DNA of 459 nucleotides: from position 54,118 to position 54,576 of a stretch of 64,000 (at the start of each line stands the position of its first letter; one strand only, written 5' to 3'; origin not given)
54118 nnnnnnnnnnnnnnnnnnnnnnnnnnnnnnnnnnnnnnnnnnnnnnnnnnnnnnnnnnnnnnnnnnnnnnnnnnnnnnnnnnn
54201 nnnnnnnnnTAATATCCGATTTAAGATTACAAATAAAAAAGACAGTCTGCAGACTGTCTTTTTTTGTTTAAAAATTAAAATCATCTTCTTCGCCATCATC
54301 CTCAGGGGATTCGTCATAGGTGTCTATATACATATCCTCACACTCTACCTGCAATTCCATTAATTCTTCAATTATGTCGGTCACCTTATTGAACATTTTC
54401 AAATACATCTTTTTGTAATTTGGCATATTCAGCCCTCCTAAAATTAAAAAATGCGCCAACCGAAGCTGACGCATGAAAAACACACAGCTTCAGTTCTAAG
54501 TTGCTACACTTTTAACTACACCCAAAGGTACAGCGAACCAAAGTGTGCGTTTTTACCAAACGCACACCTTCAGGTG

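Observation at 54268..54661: Module copy 2: same RNA architecture with different stem sequences (compensatory change between paralogs)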

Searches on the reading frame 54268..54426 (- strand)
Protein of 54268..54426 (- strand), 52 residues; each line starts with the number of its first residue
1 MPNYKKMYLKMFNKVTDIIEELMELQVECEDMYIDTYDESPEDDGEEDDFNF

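Call 11: search_protein_families(library=pfam, proteins=[window:54268-54426:-], max_evalue=1)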
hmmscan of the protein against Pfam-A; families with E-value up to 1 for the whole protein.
window:54268-54426:- (52 aa): 1 family
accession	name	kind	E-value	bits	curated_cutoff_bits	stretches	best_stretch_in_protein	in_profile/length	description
PF25186.1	Tad4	-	0.092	13.5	25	1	3-45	21-63/113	Type I Thoeris inhibitor Tad4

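Call 12: find_homologous_proteins(query=window:54268-54426:-, max_evalue=0.01)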
Query window:54268-54426:- (52 aa): 7 proteins with E <= 0.01 among 7 candidates.
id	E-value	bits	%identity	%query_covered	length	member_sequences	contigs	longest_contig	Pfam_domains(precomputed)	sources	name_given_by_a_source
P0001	1.3e-18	83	88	79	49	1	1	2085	-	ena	-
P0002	2.1e-18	82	84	94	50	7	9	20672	-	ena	-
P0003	5.7e-18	81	86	71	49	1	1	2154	-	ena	-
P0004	1.2e-16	77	89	69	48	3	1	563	-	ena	-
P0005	8.4e-16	74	89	69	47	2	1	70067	-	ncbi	-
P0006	1.3e-11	61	54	85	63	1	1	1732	-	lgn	-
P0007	8.5e-10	56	90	60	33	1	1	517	-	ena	-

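Call 15: find_related_loci(query=window:54268-54426:-, collection=genome_contigs, flank=3000)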
Query window:54268-54426:- (52 aa) in genome_contigs; peptide patterns used: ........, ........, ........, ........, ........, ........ (x = any residue, [..] = any of these).
288 stretches matched a pattern; 15 encode a relative of the query (tblastn E <= 1e-3); 15 distinct loci.
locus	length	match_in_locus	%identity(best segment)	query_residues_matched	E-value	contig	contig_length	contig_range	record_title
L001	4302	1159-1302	92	1-47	7e-24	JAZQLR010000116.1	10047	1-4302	MAG: Clostridia bacterium isolate T1900044608_TS20190074.MAGScoT_cleanbin_000073 SGB_774_k141_2675559, whole genome shot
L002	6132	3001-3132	91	1-44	2e-23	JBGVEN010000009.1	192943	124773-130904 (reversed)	MAG: Monoglobaceae bacterium isolate fecal_MAG_412 fecal_MAG_412_contig_0009, whole genome shotgun sequence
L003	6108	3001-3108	89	1-36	2e-18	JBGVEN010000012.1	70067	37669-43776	MAG: Monoglobaceae bacterium isolate fecal_MAG_412 fecal_MAG_412_contig_0012, whole genome shotgun sequence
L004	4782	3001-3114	84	1-38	9e-18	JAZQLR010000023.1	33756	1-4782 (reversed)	MAG: Clostridia bacterium isolate T1900044608_TS20190074.MAGScoT_cleanbin_000073 SGB_774_k141_1880408, whole genome shot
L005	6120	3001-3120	58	1-40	1e-11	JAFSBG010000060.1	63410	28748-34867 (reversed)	MAG: Clostridia bacterium isolate RGIG2985 Goat_Rectum-3__c268452, whole genome shotgun sequence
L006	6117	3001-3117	56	1-39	4e-11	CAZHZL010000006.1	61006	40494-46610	MAG TPA_asm: uncultured Oscillospiraceae bacterium isolate SRP315200_co1_221 genome assembly, contig: NODE_404_length_61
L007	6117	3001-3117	56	1-39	4e-11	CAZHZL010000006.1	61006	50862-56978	MAG TPA_asm: uncultured Oscillospiraceae bacterium isolate SRP315200_co1_221 genome assembly, contig: NODE_404_length_61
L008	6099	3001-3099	64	1-33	1e-10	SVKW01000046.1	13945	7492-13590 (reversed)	MAG: Oscillospiraceae bacterium isolate SIG471 NODE_19237_length_13945_cov_2.301563, whole genome shotgun sequence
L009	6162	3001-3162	43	1-42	7e-10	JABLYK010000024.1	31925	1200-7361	MAG: Oscillospiraceae bacterium isolate SQ_MAG_9 NODE_1776_length_31925_cov_18.992407, whole genome shotgun sequence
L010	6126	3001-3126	48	1-42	9e-10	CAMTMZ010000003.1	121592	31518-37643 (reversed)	MAG TPA_asm: uncultured Firmicutes bacterium isolate SRR12464007_bin.3_metawrap_v1.3_MAG genome assembly, contig: NODE.3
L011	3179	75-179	51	1-35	6e-9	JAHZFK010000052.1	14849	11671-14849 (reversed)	MAG: Clostridiales bacterium isolate HRGM_Genome_2907 HRGM_Genome_2907_52, whole genome shotgun sequence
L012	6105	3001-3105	51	1-35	2e-8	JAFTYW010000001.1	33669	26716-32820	MAG: Oscillospiraceae bacterium isolate RGIG4275 Roe_deer_Colon.Co__c35392, whole genome shotgun sequence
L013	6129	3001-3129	40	1-43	3e-8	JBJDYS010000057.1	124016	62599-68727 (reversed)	MAG: Oscillospiraceae bacterium isolate PUUB43_bin.037 NODE_40_length_124016_cov_63.137834, whole genome shotgun sequenc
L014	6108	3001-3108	47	1-36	4e-6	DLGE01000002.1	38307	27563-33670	MAG TPA_asm: Peptococcaceae bacterium UBA7702 UBA7702_contig_988, whole genome shotgun sequence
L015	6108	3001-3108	42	1-36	1e-5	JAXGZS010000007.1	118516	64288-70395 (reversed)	MAG: Clostridiales bacterium isolate AnMBR.bin542 bin542_7, whole genome shotgun sequence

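Call 21: find_related_loci(query=A2, collection=metagenome_contigs, flank=1500)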
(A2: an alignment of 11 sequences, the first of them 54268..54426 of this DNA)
Query A2 (52 aa) in metagenome_contigs; peptide patterns used: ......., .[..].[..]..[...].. (x = any residue, [..] = any of these).
116 stretches matched a pattern; 4 encode a relative of the query (tblastn E <= 1e-3); 4 distinct loci.
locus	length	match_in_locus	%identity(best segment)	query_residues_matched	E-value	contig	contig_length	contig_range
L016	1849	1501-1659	47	1-49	2e-11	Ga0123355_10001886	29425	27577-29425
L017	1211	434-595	48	1-51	4e-11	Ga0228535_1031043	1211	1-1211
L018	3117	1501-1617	56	1-39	7e-11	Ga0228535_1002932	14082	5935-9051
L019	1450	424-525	59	1-34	1e-10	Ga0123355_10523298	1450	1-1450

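Call 23: find_encoding_contigs(protein=P0002, flank=2000, max_places=10)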
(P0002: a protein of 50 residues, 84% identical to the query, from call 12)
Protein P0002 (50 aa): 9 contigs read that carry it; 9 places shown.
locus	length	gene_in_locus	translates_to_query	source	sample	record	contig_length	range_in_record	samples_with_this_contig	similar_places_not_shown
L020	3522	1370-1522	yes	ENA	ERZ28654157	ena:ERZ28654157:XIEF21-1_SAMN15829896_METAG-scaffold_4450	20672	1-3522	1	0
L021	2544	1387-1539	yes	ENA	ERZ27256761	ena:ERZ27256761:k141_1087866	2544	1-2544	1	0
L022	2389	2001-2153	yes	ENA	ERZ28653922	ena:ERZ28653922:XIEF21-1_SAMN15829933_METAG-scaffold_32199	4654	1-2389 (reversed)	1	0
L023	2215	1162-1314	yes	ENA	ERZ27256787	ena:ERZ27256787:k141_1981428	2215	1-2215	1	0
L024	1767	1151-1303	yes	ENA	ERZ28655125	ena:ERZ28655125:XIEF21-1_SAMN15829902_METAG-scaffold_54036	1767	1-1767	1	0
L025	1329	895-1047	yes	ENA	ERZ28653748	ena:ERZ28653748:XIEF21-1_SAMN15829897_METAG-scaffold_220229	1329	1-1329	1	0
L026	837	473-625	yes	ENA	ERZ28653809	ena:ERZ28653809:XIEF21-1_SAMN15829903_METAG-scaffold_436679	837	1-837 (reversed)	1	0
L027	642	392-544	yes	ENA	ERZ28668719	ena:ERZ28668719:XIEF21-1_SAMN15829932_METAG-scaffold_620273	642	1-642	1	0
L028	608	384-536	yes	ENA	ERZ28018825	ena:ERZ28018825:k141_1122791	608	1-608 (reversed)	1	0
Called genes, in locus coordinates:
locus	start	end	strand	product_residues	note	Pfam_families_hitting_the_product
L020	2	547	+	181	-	?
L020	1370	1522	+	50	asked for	-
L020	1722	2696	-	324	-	-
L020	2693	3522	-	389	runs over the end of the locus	PF01979:Amidohydro_1, PF07969:Amidohydro_3 (faint)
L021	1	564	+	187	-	?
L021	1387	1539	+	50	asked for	-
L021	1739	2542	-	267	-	?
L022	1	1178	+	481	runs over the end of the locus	PF00285:Citrate_synt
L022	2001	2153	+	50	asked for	-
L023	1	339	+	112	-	?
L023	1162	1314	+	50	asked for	-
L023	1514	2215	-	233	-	?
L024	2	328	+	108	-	?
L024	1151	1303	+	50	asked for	-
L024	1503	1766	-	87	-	?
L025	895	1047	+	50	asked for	-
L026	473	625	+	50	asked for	-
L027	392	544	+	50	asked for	-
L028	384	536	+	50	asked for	-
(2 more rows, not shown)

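Call 24: find_encoding_contigs(protein=P0006, flank=2000, max_places=5)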
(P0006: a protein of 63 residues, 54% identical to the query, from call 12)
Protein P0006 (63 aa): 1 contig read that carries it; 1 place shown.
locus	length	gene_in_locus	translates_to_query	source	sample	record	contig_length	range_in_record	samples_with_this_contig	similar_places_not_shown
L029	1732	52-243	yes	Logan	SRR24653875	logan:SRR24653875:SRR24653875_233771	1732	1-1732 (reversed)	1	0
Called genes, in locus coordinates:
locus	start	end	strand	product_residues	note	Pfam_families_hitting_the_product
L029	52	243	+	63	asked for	-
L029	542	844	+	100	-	PF22600:MTPAP-like_central (weak), PF01909:NTP_transf_2, PF18765:Polbeta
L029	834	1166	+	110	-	PF01934:HepT-like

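Call 26: find_encoding_contigs(protein=P0001, flank=2000, max_places=5)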
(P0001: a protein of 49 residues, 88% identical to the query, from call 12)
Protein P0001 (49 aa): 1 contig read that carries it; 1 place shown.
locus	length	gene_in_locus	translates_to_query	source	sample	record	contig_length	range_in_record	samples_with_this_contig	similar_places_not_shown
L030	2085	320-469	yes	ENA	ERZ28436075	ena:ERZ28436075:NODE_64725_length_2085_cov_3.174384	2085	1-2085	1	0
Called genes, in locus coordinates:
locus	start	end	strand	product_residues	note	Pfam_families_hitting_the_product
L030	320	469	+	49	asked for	-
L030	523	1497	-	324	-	-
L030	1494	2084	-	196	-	?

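Call 27: find_encoding_contigs(protein=P0003, flank=2000, max_places=5)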
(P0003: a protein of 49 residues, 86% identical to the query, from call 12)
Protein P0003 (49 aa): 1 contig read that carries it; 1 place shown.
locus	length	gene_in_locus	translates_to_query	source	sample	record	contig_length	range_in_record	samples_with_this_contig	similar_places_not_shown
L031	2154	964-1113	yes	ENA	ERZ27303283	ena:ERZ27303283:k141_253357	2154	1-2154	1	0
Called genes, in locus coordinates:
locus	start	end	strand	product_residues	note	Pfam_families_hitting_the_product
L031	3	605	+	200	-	?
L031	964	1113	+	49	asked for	-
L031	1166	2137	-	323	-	-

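Call 28: find_encoding_contigs(protein=P0004, flank=2000, max_places=5)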
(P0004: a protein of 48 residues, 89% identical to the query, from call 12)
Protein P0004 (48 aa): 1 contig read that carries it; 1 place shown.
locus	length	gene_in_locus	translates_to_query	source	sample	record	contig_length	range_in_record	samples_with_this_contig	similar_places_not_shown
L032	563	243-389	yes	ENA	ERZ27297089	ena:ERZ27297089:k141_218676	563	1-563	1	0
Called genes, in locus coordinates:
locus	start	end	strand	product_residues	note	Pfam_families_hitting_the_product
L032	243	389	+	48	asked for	-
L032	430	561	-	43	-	?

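Call 29: find_encoding_contigs(protein=P0007, flank=2000, max_places=5)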
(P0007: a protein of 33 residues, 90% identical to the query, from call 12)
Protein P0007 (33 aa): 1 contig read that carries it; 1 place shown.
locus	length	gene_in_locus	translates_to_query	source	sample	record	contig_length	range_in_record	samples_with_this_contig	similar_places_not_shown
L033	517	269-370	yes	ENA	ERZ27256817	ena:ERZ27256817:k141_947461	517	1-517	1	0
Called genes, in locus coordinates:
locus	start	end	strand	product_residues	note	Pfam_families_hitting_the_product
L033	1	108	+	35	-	?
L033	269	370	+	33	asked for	-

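Call 35: search_protein_families(library=phrogs, proteins=[window:54268-54426:-], max_evalue=1)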
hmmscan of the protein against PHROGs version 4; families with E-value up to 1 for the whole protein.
window:54268-54426:- (52 aa): 2 families
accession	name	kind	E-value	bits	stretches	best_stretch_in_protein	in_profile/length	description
phrog_2364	-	unknown function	0.2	12.9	1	20-44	2-26/105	-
phrog_30433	-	unknown function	0.35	12.1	1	15-43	24-52/72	-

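Call 36: search_protein_families(library=ncbifam, proteins=[window:54268-54426:-], max_evalue=1)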
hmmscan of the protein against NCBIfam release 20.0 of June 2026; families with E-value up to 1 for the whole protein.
window:54268-54426:- (52 aa): 0 families

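Call 60: find_homologous_proteins(query=A7, max_evalue=0.001)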
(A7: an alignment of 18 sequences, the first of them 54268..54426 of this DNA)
Query A7 (18 sequences) (52 aa, profile of the alignment): 1418 proteins with E <= 0.001 among 1638 candidates; the best 120 are listed.
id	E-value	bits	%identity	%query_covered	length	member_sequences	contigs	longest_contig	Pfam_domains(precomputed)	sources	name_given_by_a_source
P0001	3.2e-21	93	88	79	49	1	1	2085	-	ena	-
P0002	8.4e-21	91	84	94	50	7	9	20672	-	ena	-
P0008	1.4e-20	91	84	94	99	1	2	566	-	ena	-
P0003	5.1e-20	89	86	71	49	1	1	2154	-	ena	-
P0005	8.1e-20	88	89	69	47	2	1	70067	-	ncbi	-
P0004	2.5e-19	87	89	69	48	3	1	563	-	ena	-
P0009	7.6e-19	85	51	67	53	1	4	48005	-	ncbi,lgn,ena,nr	ncbi:MAG: hypothetical protein IJ027_00165 [Oscillospiraceae bacterium]|nr:hypothetical protein [Osc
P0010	9.1e-19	85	48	98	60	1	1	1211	-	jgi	-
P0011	1.3e-18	84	55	73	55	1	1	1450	-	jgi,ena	-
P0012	2.0e-18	84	56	75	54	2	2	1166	-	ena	-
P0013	2.1e-18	84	56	75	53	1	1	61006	-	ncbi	-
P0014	4.1e-18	83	55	81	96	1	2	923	-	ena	-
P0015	4.2e-18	83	56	75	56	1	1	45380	-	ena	-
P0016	4.6e-18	83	53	73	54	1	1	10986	-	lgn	-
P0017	5.5e-18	82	54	75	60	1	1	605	-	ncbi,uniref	ncbi:hypothetical protein SDC9_195921 [bioreactor metagenome]|uniref:Uncharacterized protein n=1 Tax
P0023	3.3e-17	80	63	79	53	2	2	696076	-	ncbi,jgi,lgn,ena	-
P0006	1.3e-16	78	54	85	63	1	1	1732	-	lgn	-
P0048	2.6e-16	77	72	69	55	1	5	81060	-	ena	-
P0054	3.6e-16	77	67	69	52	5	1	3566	-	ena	-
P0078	6.5e-16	76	59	75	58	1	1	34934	-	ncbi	-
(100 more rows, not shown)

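Call 62: find_encoding_contigs(protein=P0048, flank=1500, max_places=3)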
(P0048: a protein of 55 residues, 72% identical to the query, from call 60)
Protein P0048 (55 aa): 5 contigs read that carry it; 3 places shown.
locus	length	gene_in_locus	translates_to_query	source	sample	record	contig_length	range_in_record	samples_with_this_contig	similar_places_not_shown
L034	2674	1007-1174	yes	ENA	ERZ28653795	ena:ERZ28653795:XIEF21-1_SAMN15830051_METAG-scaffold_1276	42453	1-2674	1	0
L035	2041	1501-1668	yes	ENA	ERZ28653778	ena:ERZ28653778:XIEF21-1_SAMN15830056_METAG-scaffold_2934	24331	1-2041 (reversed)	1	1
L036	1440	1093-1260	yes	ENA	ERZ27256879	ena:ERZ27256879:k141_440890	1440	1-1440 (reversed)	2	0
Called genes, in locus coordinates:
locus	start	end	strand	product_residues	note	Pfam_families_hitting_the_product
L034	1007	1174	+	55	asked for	-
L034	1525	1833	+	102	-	PF00338:Ribosomal_S10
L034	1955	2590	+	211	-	PF00297:Ribosomal_L3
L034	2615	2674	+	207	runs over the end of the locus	PF00573:Ribosomal_L4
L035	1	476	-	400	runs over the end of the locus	PF01676:Metalloenzyme, PF10143:PhosphMutase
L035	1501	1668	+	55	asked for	-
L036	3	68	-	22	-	?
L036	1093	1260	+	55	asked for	-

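Call 63: find_encoding_contigs(protein=P0023, flank=1500, max_places=2)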
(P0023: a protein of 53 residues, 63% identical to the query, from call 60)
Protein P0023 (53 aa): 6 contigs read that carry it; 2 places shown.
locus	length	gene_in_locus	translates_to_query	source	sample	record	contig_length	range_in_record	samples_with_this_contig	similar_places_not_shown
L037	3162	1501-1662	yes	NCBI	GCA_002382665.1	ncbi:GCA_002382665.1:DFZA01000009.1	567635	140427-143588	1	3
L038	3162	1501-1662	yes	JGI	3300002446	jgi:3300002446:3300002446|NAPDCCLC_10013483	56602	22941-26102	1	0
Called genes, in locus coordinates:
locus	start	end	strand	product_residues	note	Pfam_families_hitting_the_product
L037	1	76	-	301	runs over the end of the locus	PF01244:Peptidase_M19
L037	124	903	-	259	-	PF00149:Metallophos, PF13277:YmdB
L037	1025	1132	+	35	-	-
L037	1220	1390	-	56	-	-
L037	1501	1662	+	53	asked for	-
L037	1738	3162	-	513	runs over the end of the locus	PF12072:RNase_Y_N, PF00013:KH_1 (weak), PF01966:HD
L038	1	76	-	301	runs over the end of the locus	PF01244:Peptidase_M19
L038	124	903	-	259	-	PF00149:Metallophos, PF13277:YmdB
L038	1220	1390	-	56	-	-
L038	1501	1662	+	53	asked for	-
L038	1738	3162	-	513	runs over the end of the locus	PF12072:RNase_Y_N, PF00013:KH_1 (weak), PF01966:HD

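Call 64: find_encoding_contigs(protein=P0078, flank=1500, max_places=2)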
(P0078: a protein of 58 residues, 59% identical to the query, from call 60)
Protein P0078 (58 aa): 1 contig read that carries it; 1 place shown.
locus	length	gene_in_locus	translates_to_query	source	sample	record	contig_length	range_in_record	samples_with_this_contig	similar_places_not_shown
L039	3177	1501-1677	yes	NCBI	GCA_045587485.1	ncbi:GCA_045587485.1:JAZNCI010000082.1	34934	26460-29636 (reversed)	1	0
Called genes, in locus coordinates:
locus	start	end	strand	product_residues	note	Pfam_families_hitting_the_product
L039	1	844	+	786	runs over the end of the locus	PF01588:tRNA_bind, PF03483:B3_4, PF03484:B5, PF17759:tRNA_synthFbeta, PF03147:FDX-ACB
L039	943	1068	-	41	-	-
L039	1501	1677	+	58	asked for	-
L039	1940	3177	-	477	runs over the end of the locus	PF04389:Peptidase_M28 (weak), PF01546:Peptidase_M20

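Call 65: find_encoding_contigs(protein=P0054, flank=1500, max_places=2)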
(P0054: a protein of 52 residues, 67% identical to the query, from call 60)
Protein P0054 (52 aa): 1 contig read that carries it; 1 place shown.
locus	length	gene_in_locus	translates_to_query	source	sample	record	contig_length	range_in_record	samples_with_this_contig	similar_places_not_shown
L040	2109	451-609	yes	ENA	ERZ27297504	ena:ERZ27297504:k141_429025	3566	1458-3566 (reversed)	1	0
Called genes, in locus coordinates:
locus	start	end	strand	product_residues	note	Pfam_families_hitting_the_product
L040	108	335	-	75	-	PF13560:HTH_31, PF12844:HTH_19 (weak), PF01381:HTH_3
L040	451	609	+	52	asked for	-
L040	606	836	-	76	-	PF20124:DUF6514 (weak)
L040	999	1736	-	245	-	PF20260:PUA_4, PF04452:Methyltrans_RNA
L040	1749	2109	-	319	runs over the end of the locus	PF06325:PrmA, PF13489:Methyltransf_23 (faint), PF05175:MTS, PF03602:Cons_hypoth95 (weak), PF13847:Methyltransf_31, PF13649:Methyltransf_25 (weak)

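Call 72: predict_structure(alignment_id=A8)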
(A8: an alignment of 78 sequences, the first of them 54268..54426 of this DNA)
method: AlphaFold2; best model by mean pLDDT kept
length: 52 residues; sequences in the alignment: 78
mean_pLDDT: 83.2   pTM: 0.53
mean pLDDT of the five models: 83.2, 83.1, 82.9, 82.8, 81.9
residues with pLDDT >= 90: 32; 70-90: 5; 50-70: 12; < 50: 3
segments of 3 or more residues with pLDDT < 50: 50-52
pLDDT, mean of each block of 10 residues (from residue 1): 93 99 98 80 54 40
secondary structure, 60 per line:
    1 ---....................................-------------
elements in order: H4-39
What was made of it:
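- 54268..54439 (-): RBS AGGAGG (54439-34) and a 52-aa ORF (ATG at 54426, stop at 54268) with sequence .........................acidic tail. There is no room for a promoter of its own between T and the RBS. AlphaFold2 predicts a single helix at residues 4-39 plus a disordered tail, pLDDT 83 (call 72).
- Tried and rejected: A fold search was not run, because a single predicted helix (call 72) cannot give meaningful matches.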

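Call 91: find_related_loci(query=A7, collection=viral_contigs, flank=2500)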
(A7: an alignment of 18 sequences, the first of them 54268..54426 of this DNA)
Query A7 (52 aa) in viral_contigs; peptide patterns used: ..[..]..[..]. (x = any residue, [..] = any of these).
34 stretches matched a pattern, but none encodes a relative of the query by tblastn (E <= 1e-3).
